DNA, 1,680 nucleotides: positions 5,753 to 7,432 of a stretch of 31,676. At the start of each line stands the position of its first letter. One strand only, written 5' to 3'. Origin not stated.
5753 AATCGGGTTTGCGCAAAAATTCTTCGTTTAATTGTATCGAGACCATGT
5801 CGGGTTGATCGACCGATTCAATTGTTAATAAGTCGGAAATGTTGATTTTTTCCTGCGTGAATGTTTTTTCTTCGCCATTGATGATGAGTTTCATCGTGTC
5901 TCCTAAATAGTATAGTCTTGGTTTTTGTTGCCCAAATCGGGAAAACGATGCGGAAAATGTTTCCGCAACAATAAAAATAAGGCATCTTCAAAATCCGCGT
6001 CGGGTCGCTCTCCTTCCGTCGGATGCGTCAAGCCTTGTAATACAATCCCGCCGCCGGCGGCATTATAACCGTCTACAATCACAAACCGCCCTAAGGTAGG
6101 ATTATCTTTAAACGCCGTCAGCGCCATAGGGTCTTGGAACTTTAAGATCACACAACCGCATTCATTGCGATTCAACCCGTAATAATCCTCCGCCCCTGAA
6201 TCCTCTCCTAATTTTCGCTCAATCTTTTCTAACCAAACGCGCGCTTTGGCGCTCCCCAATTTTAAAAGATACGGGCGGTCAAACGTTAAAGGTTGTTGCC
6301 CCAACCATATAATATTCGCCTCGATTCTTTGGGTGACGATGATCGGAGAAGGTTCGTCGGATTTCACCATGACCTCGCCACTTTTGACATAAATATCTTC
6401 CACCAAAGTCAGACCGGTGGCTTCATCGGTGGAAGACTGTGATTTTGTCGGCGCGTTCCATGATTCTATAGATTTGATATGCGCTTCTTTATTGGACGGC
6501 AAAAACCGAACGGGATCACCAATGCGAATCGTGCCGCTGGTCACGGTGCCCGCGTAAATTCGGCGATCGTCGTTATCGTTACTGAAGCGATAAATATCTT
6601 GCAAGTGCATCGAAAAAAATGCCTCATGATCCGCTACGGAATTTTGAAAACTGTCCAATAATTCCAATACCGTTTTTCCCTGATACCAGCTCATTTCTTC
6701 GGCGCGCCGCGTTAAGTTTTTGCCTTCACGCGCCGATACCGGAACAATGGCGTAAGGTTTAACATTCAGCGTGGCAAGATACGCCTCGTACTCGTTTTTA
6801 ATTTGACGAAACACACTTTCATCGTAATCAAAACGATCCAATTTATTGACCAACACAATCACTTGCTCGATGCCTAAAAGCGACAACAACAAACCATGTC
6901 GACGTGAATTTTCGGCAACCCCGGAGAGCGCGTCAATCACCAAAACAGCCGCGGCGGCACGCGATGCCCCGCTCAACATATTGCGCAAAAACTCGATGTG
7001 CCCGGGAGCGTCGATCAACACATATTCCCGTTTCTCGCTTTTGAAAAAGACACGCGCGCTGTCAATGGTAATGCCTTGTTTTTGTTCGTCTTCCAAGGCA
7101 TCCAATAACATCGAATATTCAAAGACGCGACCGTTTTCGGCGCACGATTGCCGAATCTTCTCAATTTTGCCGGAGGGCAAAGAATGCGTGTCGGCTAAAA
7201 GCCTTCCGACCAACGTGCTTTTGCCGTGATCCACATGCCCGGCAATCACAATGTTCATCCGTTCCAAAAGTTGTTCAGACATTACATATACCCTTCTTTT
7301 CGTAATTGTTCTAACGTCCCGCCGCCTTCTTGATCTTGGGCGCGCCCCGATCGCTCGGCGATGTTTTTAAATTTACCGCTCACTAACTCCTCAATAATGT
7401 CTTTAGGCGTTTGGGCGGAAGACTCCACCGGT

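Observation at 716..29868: Ten copies of a double-hairpin element whose shape is conserved while its sequence covaries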

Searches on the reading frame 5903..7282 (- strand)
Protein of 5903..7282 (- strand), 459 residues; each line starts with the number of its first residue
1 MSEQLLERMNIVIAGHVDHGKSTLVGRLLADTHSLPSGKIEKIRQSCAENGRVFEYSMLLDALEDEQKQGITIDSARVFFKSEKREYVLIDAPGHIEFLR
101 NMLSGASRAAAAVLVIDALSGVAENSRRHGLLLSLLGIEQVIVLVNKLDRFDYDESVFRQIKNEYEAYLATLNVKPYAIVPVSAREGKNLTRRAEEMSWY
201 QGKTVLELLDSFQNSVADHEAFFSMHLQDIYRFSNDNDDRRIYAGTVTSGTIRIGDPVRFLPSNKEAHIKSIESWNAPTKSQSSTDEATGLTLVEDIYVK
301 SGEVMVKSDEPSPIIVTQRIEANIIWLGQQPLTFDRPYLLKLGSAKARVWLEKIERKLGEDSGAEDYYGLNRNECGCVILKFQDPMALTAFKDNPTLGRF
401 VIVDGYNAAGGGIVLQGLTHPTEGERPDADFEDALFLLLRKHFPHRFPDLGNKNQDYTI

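Call 10: search_protein_families(library=pfam, proteins=[window:5903-7282:-])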
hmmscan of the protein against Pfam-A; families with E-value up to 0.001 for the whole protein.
window:5903-7282:- (459 aa): 4 families
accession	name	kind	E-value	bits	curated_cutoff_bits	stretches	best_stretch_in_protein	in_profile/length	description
PF00009.33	GTP_EFTU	-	3.6e-43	147.8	26.5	1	8-210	3-183/188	Elongation factor Tu GTP binding domain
PF22594.2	GTP-eEF1A_C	-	9.5e-15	55.3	27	1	320-414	2-100/101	GTP-eEF1A C-terminal domain-like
PF01926.29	MMR_HSR1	-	9.3e-06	26.2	21.9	0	67-147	28-113/113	50S ribosome-binding GTPase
PF03144.31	GTP_EFTU_D2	-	0.00039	21.2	30.3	0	242-288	3-54/73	Elongation factor Tu domain 2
